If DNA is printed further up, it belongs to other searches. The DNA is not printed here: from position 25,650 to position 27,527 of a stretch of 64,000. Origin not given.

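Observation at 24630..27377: In-frame UGA at 25749-25751 is a selenocysteine codon in an FdhF-type formate dehydrogenase; the ORF track splits one ~900 aa gene in two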

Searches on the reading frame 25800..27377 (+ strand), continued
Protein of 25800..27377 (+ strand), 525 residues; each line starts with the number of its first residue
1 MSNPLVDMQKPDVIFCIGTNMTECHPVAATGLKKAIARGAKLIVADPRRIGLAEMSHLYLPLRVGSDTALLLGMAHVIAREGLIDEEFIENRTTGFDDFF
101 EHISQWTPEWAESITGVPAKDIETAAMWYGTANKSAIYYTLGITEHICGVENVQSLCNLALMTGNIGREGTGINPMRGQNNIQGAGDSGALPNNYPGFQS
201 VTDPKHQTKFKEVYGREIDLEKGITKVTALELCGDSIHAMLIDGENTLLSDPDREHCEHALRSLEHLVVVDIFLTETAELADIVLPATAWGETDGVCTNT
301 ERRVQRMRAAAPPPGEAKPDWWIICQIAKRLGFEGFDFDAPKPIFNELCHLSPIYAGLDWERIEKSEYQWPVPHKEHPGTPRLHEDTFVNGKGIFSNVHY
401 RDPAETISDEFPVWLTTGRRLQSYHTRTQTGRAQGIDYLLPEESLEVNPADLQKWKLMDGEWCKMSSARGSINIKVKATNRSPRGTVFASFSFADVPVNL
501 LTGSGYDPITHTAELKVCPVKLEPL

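Call 57: find_encoding_contigs(protein=P0304, flank=6000, max_places=3)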
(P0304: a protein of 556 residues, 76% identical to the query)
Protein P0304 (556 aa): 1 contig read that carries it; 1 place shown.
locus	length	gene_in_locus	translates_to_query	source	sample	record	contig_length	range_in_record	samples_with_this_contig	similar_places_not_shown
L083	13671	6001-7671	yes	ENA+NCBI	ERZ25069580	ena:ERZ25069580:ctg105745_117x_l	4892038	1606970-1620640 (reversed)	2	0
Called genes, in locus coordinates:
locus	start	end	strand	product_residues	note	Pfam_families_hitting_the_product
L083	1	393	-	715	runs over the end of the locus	PF01966:HD, PF13328:HD_4, PF04607:RelA_SpoT, PF02824:TGS, PF19296:RelA_AH, PF28438:RelA_RIS, PF01842:ACT (faint), PF13291:ACT_4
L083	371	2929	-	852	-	PF01368:DHH, PF02272:DHHA1, PF17768:RecJ_OB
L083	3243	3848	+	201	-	PF07638:Sigma70_ECF, PF04542:Sigma70_r2, PF08281:Sigma70_r4_2, PF04545:Sigma70_r4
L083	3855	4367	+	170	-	PF13490:zf-HC2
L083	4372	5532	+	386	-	PF14285:DUF4367 (faint), PF03888:MucB_RseB (weak)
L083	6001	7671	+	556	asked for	PF01257:2Fe-2S_thioredx, PF01512:Complex1_51K, PF10589:NADH_4Fe-4S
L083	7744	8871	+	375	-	PF13510:Fer2_4, PF12837:Fer4_6 (weak), PF22117:Fer4_Nqo3, PF12838:Fer4_7, PF13187:Fer4_9 (weak), PF00037:Fer4 (weak), PF04879:Molybdop_Fe4S4, PF00384:Molybdopterin, +1 more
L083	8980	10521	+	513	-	PF00384:Molybdopterin, PF01568:Molydop_binding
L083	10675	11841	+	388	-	PF02746:MR_MLE_N, PF13378:MR_MLE_C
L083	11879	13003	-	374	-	PF01408:GFO_IDH_MocA, PF22725:GFO_IDH_MocA_C3 (weak)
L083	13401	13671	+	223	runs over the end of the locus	PF04199:Cyclase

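Call 58: find_encoding_contigs(protein=P0280, flank=8000, max_places=3)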
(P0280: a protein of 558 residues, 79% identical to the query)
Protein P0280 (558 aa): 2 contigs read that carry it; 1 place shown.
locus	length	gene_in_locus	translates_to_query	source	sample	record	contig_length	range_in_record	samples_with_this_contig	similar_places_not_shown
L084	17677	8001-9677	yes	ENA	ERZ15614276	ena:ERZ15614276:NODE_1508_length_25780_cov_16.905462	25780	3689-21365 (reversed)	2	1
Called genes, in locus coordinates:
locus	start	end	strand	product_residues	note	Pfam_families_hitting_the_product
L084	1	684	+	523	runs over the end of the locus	-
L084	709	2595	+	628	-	PF06808:DctM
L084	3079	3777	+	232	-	PF01757:Acyl_transf_3, PF12796:Ank_2, PF13606:Ank_3 (faint), PF13637:Ank_4 (weak), PF13857:Ank_5 (weak), PF00023:Ank, PF13637:Ank_4 (weak)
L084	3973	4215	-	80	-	-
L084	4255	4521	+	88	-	-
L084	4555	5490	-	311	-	PF05721:PhyH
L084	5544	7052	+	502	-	-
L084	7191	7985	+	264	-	PF01261:AP_endonuc_2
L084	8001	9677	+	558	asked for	PF01257:2Fe-2S_thioredx, PF01512:Complex1_51K, PF10589:NADH_4Fe-4S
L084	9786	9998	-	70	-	-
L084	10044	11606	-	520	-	PF00501:AMP-binding, PF13193:AMP-binding_C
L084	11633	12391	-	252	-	PF00378:ECH_1, PF16113:ECH_2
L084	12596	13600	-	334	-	PF13378:MR_MLE_C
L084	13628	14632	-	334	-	PF13378:MR_MLE_C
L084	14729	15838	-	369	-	PF01408:GFO_IDH_MocA, PF02894:GFO_IDH_MocA_C, PF22725:GFO_IDH_MocA_C3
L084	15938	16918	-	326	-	PF00248:Aldo_ket_red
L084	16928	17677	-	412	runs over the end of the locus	PF01408:GFO_IDH_MocA, PF22725:GFO_IDH_MocA_C3, PF02894:GFO_IDH_MocA_C (weak)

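Call 59: find_encoding_contigs(protein=P0279, flank=6000, max_places=2)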
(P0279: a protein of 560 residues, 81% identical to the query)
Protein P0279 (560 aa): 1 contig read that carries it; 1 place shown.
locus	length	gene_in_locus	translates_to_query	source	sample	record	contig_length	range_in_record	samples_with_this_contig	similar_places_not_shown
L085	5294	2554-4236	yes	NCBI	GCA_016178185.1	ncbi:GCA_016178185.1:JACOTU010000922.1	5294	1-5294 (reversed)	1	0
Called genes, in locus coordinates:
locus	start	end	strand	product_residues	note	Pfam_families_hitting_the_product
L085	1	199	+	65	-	PF01555:N6_N4_Mtase (weak)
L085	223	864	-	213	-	-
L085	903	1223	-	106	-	PF07978:NIPSNAP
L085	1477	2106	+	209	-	-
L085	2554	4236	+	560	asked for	PF01257:2Fe-2S_thioredx, PF01512:Complex1_51K, PF10531:SLBB (faint), PF10589:NADH_4Fe-4S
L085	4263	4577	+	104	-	PF05016:ParE_toxin (weak)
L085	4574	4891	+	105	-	PF02604:PhdYeFM_antitox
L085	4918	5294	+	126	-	?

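Call 62: find_encoding_contigs(protein=window:25800-27377:+, flank=3000, max_places=4)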
Protein window:25800-27377:+ (525 aa): no gene with exactly this product is on record in the collection.
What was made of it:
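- Tried and rejected: The window's own C-terminal ORF is not on record in the assembly index (call 62).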

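Call 65: search_solved_structures(query=L054:5947-7629:+, max_evalue=1e-30)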
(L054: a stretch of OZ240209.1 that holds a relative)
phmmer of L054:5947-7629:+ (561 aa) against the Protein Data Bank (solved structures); distinct sequences matched with E-value up to 1e-30: 61 (the best 60 are shown).
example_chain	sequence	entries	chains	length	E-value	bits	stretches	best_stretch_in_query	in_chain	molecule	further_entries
7t2r_B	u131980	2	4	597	5.9e-115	388.1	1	162-559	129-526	NiFe hydrogenase subunit B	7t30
9n5u_B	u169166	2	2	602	1.3e-109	370.5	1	163-561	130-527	NfnB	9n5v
8oh5_B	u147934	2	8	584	9.1e-108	364.3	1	163-559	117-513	NAD-reducing hydrogenase subunit HoxF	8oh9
7q4w_B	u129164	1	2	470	7.2e-106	358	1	164-559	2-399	Iron hydrogenase HydB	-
7q4v_B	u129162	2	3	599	8e-106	357.9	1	163-559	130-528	Iron hydrogenase HydB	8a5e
9bov_B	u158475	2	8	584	1.2e-103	350.8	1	162-559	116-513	NADH dehydrogenase (Quinone)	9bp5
7p5h_B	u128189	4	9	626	1.2e-103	350.7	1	155-561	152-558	Fe-hydrogenase, subunit beta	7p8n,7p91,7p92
8a6t_B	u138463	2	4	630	1.1e-101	344.2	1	164-559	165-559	Electron bifurcating hydrogenase subunit HydB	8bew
6vw7_B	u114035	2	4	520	1.4e-101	343.9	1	156-554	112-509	NAD-dependent formate dehydrogenase beta subunit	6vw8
7e5z_B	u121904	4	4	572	1.9e-99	336.8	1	24-553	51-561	Tungsten-containing formate dehydrogenase beta subunit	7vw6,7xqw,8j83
9mqx_B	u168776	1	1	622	3.6e-98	332.6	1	162-561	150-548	NADH:ubiquinone oxidoreductase, NADH-binding (51 kD) subunit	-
2fug_1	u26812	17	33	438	4.9e-98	332.2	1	151-554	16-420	NADH-quinone oxidoreductase chain 1 | NADH-QUINONE OXIDOREDUCTASE SUBUNIT 1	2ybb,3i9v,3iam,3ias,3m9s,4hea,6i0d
7q5y_C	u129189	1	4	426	2.8e-97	329.7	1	156-558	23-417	NADH-quinone oxidoreductase subunit F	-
6q9c_B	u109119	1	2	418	2.9e-97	329.6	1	156-558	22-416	NADH-quinone oxidoreductase subunit F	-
6hl2_B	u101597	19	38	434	3e-97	329.6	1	156-558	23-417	NADH-quinone oxidoreductase subunit F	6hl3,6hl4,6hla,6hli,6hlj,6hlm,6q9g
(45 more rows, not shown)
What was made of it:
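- Closest known: Methylobacterium extorquens NAD-dependent tungsten formate dehydrogenase Fdh1AB. Same: The beta subunit encoded next to fdhA in 17 relatives matches Fdh1B over its whole NuoE+NuoF length (call 65).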

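Call 68: list_cluster_members(proteins=[P0280, P0290, P0292, P0283, P0301, P0011, P0016, P0014, P0002, P0010])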
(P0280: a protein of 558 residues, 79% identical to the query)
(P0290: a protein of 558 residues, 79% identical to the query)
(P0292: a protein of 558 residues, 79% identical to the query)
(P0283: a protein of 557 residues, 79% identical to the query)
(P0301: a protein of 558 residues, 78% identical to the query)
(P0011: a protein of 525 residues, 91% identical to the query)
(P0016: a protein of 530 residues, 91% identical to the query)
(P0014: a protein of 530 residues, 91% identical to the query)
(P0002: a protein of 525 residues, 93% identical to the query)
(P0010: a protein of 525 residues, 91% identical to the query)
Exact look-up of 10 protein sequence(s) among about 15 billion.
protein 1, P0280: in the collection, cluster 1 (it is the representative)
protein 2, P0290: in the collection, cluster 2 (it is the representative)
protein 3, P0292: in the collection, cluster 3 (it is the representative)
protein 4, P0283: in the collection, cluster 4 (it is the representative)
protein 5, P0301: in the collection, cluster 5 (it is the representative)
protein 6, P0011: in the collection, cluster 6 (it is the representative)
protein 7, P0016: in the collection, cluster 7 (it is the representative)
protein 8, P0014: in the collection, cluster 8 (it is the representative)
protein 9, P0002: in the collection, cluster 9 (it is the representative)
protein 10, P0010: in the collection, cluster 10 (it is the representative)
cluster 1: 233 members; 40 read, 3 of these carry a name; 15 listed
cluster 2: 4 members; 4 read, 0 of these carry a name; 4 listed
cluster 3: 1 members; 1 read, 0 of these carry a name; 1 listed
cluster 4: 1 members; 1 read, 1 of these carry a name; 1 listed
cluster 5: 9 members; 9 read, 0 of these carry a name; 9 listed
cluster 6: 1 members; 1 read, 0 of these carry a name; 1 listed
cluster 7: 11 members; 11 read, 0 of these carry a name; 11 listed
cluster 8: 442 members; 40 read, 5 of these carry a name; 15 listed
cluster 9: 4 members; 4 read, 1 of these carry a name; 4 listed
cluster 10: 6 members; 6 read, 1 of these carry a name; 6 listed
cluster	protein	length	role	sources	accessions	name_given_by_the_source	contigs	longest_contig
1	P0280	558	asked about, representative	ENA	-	-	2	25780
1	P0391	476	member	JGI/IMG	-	NADH:ubiquinone oxidoreductase subunit F (NADH-binding)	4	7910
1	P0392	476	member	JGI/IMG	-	NADH:ubiquinone oxidoreductase subunit F (NADH-binding)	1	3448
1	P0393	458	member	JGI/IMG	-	NADH:ubiquinone oxidoreductase subunit F (NADH-binding)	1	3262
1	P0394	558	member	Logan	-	-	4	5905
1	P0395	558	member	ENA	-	-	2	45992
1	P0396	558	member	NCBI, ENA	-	-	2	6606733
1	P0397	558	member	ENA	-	-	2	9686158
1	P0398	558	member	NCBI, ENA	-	-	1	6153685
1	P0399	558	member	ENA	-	-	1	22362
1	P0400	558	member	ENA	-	-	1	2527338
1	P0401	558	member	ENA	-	-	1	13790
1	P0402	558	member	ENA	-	-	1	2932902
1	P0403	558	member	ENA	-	-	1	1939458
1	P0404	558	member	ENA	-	-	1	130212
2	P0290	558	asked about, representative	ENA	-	-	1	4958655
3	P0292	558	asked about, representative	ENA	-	-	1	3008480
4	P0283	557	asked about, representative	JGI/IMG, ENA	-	NADH-quinone oxidoreductase subunit F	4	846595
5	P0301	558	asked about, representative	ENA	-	-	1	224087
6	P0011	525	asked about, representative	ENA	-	-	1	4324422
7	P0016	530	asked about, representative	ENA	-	-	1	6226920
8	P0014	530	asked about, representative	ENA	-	-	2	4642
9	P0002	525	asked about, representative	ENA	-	-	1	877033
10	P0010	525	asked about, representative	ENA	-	-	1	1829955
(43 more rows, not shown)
